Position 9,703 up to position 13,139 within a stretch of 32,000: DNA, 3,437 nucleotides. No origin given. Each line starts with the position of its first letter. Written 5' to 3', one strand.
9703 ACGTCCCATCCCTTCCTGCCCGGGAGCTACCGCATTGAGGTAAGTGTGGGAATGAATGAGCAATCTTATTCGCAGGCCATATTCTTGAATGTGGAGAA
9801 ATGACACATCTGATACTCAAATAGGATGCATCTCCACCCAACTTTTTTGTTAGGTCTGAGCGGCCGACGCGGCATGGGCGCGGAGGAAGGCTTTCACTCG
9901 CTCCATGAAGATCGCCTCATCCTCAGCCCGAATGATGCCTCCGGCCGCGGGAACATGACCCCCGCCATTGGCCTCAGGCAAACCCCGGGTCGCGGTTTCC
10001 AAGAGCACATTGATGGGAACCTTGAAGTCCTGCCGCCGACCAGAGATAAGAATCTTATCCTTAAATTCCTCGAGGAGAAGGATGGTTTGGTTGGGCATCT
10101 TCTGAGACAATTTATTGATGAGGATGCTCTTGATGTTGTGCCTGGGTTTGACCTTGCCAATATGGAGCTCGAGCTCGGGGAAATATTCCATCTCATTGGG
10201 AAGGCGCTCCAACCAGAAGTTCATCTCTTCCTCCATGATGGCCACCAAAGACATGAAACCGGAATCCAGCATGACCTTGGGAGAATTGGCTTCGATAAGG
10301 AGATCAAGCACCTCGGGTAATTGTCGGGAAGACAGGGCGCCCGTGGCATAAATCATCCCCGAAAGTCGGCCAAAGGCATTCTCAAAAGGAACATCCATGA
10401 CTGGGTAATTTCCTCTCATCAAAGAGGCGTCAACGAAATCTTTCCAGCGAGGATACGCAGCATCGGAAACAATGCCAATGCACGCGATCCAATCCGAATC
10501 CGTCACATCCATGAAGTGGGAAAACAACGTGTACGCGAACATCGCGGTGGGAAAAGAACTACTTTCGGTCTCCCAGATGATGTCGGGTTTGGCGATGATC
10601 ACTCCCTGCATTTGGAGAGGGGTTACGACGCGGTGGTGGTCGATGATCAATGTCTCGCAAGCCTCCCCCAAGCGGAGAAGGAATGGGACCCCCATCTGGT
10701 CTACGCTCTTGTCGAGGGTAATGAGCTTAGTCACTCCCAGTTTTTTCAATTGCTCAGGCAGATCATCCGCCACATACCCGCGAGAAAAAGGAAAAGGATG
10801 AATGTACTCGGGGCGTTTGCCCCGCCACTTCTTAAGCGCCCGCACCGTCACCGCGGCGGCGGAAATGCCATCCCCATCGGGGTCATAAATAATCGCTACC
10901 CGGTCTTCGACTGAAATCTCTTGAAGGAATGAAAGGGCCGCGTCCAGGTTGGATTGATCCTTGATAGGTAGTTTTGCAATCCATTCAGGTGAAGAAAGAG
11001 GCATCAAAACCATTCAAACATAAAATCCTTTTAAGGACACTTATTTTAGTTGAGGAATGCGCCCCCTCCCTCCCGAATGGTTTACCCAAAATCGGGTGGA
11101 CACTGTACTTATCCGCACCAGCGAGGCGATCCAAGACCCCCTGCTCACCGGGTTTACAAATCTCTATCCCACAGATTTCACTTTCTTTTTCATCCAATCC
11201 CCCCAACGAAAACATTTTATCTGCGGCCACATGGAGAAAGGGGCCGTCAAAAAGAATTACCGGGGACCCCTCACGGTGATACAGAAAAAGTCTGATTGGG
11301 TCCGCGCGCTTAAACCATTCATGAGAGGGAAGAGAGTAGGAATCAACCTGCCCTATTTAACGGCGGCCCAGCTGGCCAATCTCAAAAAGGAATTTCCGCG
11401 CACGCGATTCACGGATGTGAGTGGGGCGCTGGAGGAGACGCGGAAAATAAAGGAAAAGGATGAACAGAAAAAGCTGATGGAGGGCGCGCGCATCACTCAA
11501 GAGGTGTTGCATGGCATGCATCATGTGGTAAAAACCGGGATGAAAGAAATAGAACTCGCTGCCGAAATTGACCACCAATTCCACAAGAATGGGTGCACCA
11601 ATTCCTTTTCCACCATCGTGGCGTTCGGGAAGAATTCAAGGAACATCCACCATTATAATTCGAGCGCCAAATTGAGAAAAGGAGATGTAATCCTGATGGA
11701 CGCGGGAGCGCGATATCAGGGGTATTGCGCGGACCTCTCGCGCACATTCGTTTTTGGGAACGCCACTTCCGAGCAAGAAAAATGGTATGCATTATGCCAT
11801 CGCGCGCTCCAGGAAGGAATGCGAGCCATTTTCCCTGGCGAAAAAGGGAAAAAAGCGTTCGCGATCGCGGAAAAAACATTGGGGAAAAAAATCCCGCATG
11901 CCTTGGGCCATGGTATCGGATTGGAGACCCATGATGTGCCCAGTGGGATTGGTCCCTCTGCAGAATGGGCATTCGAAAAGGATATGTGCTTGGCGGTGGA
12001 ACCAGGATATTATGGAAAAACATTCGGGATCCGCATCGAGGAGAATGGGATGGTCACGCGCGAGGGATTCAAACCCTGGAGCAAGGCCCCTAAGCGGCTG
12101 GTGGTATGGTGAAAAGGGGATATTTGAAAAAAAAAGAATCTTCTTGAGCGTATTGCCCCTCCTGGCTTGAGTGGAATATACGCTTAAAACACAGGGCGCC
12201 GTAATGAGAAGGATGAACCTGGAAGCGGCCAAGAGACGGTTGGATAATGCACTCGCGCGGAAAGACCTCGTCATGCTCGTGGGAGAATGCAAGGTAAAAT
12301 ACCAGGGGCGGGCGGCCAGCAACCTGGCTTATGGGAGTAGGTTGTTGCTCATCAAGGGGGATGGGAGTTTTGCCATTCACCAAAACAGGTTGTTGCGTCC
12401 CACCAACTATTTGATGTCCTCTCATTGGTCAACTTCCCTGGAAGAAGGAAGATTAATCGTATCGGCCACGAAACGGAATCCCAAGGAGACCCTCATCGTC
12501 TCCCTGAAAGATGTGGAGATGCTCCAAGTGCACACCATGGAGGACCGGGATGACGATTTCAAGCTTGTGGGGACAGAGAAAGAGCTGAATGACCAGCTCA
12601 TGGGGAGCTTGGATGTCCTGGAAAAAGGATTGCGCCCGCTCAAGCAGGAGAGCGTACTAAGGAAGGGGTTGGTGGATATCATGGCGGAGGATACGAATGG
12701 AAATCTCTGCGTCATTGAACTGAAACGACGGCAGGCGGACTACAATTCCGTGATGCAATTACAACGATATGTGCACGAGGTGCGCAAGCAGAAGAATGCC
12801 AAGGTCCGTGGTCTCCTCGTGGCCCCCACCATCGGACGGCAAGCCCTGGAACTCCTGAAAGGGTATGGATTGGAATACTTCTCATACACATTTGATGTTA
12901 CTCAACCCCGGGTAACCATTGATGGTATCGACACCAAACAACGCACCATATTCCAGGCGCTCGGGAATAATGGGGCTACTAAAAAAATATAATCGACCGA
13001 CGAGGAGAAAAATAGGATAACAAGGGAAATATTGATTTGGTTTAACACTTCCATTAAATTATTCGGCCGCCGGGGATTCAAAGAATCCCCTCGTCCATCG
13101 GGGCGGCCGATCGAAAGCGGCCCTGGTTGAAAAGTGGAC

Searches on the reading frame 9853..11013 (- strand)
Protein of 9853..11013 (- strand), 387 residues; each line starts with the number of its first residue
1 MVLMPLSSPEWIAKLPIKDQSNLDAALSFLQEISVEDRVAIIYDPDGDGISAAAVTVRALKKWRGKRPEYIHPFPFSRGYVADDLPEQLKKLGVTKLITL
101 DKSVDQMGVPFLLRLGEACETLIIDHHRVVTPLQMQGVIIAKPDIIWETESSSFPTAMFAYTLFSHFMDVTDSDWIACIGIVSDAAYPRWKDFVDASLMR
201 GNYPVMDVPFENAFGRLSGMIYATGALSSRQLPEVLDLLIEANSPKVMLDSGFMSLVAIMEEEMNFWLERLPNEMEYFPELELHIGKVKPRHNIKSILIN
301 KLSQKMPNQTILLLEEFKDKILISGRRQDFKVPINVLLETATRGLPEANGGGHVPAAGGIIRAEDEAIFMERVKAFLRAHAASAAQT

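Call 11: search_protein_families(library=pfam, proteins=[window:9853-11013:-], max_evalue=0.001)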
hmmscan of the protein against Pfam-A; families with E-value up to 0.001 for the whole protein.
window:9853-11013:- (387 aa): 2 families
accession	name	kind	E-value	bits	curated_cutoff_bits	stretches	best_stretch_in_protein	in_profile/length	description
PF02272.25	DHHA1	-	3.1e-08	34.4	25.9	1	296-378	19-101/102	DHHA1 domain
PF01368.27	DHH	-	5.8e-07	30.3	28.1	1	41-134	4-79/125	DHH family, N-terminal domain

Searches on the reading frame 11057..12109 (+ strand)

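Call 11: search_protein_families(library=pfam, proteins=[window:11057-12109:+], max_evalue=0.001)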
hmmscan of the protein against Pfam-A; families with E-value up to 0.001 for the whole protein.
window:11057-12109:+ (351 aa): 2 families
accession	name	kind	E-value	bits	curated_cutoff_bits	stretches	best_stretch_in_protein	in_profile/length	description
PF00557.29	Peptidase_M24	-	1.7e-53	181.9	23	1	140-334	3-207/208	Metallopeptidase family M24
PF01321.24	Creatinase_N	-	6.9e-07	30.3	22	1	30-131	28-128/128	Creatinase/Prolidase N-terminal domain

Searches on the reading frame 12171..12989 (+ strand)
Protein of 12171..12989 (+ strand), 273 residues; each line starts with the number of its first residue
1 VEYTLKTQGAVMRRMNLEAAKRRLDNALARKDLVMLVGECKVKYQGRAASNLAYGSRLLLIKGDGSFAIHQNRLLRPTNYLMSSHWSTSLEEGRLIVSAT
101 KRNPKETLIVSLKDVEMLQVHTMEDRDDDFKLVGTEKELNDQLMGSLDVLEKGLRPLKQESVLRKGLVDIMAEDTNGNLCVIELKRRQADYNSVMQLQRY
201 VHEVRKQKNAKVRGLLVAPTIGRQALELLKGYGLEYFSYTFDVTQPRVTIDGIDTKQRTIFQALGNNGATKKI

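Call 11: search_protein_families(library=pfam, proteins=[window:12171-12989:+], max_evalue=0.001)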
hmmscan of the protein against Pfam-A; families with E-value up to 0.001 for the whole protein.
window:12171-12989:+ (273 aa): 2 families
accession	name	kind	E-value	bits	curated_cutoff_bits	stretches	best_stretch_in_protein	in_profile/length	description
PF01939.22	NucS_C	-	3.5e-26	92.1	24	1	136-260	2-123/124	Endonuclease NucS C-terminal domain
PF21003.3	NucS_N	-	4.6e-22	78.3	23.9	1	32-127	3-99/100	Endonuclease NucS N-terminal PH-like domain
